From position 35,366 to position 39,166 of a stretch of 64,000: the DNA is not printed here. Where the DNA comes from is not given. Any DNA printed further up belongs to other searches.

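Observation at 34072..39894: Two arrays with related but distinct repeats and different spacer-length regimes flank a single cas13a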

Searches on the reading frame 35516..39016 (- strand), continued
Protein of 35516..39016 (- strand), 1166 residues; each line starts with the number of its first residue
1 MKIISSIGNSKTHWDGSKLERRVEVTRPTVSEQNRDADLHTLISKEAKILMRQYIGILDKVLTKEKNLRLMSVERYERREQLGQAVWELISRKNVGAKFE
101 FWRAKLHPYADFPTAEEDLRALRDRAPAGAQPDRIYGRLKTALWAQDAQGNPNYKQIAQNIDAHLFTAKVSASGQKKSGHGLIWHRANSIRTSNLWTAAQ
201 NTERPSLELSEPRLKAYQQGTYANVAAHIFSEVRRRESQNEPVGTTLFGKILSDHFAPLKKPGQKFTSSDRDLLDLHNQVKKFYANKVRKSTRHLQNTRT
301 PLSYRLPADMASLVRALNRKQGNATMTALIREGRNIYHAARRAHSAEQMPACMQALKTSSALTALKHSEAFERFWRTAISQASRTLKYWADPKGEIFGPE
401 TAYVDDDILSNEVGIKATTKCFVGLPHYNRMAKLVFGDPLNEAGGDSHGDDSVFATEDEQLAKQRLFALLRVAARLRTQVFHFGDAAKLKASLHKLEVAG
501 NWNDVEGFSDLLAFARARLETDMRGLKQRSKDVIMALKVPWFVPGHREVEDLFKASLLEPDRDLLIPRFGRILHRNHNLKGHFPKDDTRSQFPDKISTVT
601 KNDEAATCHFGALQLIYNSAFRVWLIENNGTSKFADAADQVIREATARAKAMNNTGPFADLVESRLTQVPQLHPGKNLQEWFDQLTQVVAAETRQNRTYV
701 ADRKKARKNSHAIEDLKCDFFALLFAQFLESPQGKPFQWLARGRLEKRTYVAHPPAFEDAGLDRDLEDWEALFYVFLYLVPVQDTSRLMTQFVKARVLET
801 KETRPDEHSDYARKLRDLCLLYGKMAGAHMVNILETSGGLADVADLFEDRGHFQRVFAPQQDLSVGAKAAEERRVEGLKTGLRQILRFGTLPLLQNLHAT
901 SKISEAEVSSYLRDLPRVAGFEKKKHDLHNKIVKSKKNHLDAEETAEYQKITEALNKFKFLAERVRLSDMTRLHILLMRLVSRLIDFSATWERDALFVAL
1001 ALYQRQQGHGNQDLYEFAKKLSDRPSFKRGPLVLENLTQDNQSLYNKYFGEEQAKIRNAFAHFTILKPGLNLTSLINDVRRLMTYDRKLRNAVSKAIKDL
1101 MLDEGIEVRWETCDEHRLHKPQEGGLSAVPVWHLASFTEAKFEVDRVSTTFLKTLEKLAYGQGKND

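Call 53: find_homologous_proteins(query=L060:13825-15837:+, max_evalue=1e-10)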
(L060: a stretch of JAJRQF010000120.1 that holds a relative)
Query L060:13825-15837:+ (670 aa): 1607 proteins with E <= 1e-10 among 8000 candidates; the best 120 are listed.
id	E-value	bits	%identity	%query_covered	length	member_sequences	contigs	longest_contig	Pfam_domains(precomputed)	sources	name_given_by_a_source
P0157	0.0e+0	1514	100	100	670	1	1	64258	PF00078.33,PF01867.22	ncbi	-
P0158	2.3e-233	794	55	100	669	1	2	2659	PF00078.33,PF01867.22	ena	-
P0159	4.1e-232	790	55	100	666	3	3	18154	PF00078.33,PF01867.22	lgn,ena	-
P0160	4.4e-232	790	56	100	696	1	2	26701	PF00078.33,PF01867.22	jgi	jgi:CRISP-associated protein Cas1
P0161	2.0e-231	788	56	100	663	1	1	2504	PF00078.33,PF01867.22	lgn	-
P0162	3.8e-229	780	55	100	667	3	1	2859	PF00078.33,PF01867.22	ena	-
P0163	4.9e-229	780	55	99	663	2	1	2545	PF00078.33,PF01867.22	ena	-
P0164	1.4e-228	778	55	100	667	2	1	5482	PF00078.33,PF01867.22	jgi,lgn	-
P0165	1.2e-227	775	55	99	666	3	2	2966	PF00078.33,PF01867.22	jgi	-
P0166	4.2e-227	774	55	100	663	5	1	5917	PF00078.33,PF01867.22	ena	-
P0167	1.0e-226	772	55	100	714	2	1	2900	PF00078.33,PF01867.22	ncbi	-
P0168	7.3e-226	769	57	100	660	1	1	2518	PF00078.33,PF01867.22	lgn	-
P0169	3.1e-225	767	54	100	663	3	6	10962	PF00078.33,PF01867.22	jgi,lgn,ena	jgi:CRISPR-associated protein Cas1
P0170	1.3e-224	765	55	100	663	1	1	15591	PF00078.33,PF01867.22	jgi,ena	-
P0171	2.6e-224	764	54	100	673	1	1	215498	PF00078.33,PF01867.22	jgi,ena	jgi:CRISPR-associated protein Cas1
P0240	2.4e-184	632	47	100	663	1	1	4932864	PF00078.33,PF01867.22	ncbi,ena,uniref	ncbi:CRISPR-associated endonuclease Cas1 [Stappia sp.]|uniref:CRISPR-associated endonuclease Cas1 n=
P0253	9.9e-179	614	48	100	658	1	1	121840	PF00078.33,PF01867.22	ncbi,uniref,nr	ncbi:CRISPR-associated endonuclease Cas1 [Rhizobium sp. FKY42]|uniref:CRISPR-associated endonuclease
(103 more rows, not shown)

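Call 66: find_encoding_contigs(protein=P0253, flank=10000, max_places=2)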
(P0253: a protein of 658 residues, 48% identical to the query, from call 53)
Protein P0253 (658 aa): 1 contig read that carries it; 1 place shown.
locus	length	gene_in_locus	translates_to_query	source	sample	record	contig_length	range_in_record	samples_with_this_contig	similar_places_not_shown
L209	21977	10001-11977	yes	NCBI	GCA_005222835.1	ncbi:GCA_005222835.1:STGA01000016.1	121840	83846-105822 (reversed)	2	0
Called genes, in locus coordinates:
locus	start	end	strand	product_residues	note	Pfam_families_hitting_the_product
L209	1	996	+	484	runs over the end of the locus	PF12161:HsdM_N, PF02384:N6_Mtase, PF01170:UPF0020, PF07669:Eco57I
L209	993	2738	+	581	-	PF01420:Methylase_S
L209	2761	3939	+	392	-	PF13091:PLDc_2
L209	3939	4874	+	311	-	PF14338:Mrr_N, PF04471:Mrr_cat, PF22722:NA-iREase1 (weak), PF13156:Mrr_cat_2 (weak)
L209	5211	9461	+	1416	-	PF28192:Cas13a_endoribonuclease, PF28350:Cas13a_C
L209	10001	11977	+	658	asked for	PF00078:RVT_1, PF01867:Cas_Cas1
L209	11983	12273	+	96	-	PF09827:CRISPR_Cas2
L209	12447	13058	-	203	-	-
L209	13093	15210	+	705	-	-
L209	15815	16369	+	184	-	PF02782:FGGY_C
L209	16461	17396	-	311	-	PF00532:Peripla_BP_1, PF13407:Peripla_BP_4, PF13377:Peripla_BP_3 (faint)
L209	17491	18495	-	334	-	PF02653:BPD_transp_2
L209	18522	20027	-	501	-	PF00005:ABC_tran, PF13304:AAA_21 (faint), PF00005:ABC_tran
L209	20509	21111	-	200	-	PF02630:SCO1-SenC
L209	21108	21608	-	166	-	PF04314:LpqE-like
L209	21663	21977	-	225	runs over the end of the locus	PF13545:HTH_Crp_2, PF00325:Crp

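Call 67: find_encoding_contigs(protein=P0240, flank=10000, max_places=2)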
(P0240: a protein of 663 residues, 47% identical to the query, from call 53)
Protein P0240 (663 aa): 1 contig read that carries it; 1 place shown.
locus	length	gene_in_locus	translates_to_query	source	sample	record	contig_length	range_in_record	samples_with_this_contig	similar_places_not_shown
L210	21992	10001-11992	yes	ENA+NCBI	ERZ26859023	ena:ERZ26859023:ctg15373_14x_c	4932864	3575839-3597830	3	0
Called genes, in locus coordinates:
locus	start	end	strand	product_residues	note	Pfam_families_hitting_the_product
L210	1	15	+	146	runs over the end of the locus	PF00903:Glyoxalase, PF13669:Glyoxalase_4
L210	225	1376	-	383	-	PF00589:Phage_integrase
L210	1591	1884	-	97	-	-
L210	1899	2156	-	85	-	-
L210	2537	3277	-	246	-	-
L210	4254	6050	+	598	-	-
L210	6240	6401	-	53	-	-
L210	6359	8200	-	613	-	PF11843:DUF3363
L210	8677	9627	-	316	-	-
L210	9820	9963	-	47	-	-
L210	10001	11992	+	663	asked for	PF00078:RVT_1, PF01867:Cas_Cas1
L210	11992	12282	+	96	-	PF09827:CRISPR_Cas2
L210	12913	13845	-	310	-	-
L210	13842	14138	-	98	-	PF09652:Cas_VVA1548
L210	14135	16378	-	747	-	PF03787:RAMPs (faint)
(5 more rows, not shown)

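Call 68: find_encoding_contigs(protein=P0171, flank=10000, max_places=2)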
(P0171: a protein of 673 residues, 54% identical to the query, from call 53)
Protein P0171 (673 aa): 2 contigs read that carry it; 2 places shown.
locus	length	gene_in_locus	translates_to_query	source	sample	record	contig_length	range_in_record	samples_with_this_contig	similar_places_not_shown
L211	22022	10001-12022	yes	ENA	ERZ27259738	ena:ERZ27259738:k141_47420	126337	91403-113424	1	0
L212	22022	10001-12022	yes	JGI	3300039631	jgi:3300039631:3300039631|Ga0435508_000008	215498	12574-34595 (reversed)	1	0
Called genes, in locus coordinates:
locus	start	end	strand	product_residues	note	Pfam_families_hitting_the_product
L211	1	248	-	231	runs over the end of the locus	-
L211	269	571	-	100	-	PF01381:HTH_3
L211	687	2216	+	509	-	-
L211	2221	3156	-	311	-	PF00440:TetR_N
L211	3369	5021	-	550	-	-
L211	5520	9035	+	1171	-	PF28192:Cas13a_endoribonuclease, PF28350:Cas13a_C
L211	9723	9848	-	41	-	-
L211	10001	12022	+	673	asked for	PF00078:RVT_1, PF01867:Cas_Cas1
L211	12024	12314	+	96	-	PF09827:CRISPR_Cas2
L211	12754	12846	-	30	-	-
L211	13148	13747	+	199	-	PF04222:DUF416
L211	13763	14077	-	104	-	-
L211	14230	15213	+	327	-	-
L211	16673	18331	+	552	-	PF25023:TEN_YD-shell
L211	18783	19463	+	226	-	PF05593:RHS_repeat (faint)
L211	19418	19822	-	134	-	-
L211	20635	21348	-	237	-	-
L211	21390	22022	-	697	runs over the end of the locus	PF13439:Glyco_transf_4 (faint), PF00534:Glycos_transf_1, PF13692:Glyco_trans_1_4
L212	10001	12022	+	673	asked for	PF00078:RVT_1, PF01867:Cas_Cas1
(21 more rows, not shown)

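Call 97: find_encoding_contigs(protein=P0010, flank=10000, max_places=3)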
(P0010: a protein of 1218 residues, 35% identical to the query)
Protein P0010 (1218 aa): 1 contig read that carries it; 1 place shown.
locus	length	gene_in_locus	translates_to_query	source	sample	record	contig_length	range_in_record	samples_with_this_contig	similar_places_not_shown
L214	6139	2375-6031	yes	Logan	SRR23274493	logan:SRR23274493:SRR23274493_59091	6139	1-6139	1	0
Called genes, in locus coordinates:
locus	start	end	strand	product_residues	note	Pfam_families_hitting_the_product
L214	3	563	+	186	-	?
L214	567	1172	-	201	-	PF01810:LysE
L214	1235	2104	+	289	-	PF00126:HTH_1, PF03466:LysR_substrate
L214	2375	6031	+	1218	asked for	PF28192:Cas13a_endoribonuclease, PF28350:Cas13a_C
